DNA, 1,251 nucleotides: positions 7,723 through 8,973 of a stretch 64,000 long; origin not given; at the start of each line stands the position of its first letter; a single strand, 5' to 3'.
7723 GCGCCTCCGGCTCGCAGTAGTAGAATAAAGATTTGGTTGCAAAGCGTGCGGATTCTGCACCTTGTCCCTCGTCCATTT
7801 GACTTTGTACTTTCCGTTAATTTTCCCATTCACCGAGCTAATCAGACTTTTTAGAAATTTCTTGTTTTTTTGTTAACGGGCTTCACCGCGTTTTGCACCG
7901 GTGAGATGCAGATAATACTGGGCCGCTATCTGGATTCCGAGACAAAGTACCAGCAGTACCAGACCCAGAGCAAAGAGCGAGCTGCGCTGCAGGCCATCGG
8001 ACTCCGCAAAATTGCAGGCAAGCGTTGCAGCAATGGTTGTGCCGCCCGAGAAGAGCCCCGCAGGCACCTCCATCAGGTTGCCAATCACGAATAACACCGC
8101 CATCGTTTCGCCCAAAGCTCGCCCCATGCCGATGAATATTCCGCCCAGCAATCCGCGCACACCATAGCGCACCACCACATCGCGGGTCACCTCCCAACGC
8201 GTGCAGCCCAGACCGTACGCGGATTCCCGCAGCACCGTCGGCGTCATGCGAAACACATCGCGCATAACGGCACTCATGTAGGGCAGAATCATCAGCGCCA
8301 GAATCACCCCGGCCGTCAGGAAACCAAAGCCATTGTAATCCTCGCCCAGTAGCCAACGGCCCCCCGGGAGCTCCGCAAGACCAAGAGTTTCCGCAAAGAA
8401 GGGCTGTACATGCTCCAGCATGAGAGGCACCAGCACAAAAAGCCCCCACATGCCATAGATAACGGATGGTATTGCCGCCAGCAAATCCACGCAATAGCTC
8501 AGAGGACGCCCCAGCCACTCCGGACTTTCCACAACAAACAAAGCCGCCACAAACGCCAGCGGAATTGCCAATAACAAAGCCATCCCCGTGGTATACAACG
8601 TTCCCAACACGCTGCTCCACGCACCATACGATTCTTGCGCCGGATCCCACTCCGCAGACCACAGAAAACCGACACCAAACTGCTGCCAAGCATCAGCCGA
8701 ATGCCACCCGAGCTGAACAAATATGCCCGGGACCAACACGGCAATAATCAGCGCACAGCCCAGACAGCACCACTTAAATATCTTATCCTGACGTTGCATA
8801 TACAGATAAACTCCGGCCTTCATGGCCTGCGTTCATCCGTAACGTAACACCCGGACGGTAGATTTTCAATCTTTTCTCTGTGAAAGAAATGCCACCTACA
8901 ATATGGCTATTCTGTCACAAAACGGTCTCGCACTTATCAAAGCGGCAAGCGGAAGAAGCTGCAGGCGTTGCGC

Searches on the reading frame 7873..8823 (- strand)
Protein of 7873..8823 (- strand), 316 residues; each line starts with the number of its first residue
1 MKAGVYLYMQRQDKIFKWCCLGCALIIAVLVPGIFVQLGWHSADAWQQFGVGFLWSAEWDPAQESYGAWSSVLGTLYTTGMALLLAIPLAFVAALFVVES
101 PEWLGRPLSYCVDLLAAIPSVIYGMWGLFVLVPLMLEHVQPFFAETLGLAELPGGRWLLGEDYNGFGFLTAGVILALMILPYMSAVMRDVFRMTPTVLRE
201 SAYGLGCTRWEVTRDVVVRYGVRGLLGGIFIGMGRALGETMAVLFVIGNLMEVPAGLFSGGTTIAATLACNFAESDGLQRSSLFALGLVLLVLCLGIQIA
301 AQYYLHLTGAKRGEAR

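Call 85: search_protein_families(library=pfam, proteins=[window:7873-8823:-], max_evalue=0.001)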
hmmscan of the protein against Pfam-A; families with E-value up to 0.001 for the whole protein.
window:7873-8823:- (316 aa): 1 family
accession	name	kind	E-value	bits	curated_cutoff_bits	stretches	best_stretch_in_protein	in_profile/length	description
PF00528.27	BPD_transp_1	-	3.8e-15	56.5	26.4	1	86-303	1-177/184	Binding-protein-dependent transport system inner membrane component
